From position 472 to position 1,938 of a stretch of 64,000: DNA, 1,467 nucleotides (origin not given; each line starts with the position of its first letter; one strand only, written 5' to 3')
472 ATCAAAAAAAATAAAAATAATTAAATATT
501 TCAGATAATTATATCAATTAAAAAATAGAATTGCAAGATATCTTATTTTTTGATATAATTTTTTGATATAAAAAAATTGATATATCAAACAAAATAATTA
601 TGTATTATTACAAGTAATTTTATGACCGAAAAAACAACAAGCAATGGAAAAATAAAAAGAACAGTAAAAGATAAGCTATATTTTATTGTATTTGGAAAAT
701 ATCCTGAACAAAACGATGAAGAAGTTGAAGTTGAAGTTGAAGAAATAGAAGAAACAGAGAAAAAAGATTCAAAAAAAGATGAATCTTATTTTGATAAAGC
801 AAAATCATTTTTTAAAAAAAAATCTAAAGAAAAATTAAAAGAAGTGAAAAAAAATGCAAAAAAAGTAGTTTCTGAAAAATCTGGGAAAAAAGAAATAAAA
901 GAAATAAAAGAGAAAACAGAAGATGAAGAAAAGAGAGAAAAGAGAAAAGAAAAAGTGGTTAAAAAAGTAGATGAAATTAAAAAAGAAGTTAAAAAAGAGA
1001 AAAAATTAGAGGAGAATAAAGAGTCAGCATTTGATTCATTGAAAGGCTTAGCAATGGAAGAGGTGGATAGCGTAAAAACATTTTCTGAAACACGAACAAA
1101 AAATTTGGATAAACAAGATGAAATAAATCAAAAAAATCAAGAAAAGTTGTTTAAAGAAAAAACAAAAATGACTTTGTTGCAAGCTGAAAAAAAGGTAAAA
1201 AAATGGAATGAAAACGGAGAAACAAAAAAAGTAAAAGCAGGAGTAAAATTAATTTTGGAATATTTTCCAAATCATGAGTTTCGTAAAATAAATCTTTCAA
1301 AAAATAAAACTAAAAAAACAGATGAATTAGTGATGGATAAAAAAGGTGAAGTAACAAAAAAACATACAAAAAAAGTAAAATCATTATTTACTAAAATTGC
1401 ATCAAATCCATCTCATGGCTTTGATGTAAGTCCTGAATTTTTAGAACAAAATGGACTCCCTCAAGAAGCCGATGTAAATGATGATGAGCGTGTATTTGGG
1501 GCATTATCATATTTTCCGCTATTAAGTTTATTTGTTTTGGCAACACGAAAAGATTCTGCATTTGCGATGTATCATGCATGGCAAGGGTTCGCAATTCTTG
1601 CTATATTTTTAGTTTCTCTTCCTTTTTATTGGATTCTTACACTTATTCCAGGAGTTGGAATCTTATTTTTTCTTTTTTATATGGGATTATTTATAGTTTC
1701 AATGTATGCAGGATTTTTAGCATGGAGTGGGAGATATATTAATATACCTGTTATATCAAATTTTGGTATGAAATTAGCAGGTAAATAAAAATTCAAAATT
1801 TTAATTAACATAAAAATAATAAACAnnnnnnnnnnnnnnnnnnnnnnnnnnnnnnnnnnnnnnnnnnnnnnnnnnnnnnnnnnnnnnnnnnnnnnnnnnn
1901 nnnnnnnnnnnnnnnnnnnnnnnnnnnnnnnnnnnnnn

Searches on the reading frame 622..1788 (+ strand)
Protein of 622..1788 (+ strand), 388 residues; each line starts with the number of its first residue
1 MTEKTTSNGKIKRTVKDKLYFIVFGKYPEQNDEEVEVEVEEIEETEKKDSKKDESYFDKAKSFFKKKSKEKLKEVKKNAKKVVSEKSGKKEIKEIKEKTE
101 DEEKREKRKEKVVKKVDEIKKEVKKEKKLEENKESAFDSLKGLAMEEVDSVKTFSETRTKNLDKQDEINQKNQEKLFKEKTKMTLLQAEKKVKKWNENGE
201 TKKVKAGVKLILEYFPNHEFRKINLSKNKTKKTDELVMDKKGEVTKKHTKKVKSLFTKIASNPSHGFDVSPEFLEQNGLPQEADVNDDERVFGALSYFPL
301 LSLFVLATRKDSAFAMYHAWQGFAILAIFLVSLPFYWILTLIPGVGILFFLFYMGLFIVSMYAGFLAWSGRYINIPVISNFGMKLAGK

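Call 9: search_protein_families(library=pfam, proteins=[window:622-1788:+], max_evalue=0.001)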
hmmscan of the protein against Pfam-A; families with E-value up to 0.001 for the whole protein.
window:622-1788:+ (388 aa): 0 families

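Call 52: find_encoding_contigs(protein=window:622-1788:+, flank=10000, max_places=1)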
Protein window:622-1788:+ (388 aa): 3 contigs read that carry it; 1 place shown.
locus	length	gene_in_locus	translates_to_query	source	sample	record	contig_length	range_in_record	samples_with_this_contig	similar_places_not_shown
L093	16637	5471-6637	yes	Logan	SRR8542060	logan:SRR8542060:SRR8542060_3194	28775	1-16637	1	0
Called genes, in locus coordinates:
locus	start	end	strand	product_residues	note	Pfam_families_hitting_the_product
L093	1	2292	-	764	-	?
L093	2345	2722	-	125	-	-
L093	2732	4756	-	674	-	-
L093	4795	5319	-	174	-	-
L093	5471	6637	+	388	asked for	-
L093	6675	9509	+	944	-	-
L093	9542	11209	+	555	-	PF07690:MFS_1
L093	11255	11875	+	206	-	-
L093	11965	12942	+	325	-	PF01259:SAICAR_synt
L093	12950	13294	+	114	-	-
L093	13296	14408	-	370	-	PF02568:ThiI (faint), PF03054:tRNA_Me_trans, PF20259:tRNA_Me_trans_M, PF20258:tRNA_Me_trans_C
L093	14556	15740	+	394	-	PF01637:ATPase_2 (weak), PF13173:AAA_14, PF13401:AAA_22 (faint), PF13635:DUF4143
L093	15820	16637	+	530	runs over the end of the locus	PF00990:GGDEF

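Call 76: search_protein_families(library=pfam, proteins=[window:622-1788:+], max_evalue=1)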
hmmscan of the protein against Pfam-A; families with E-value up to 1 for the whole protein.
window:622-1788:+ (388 aa): 0 families
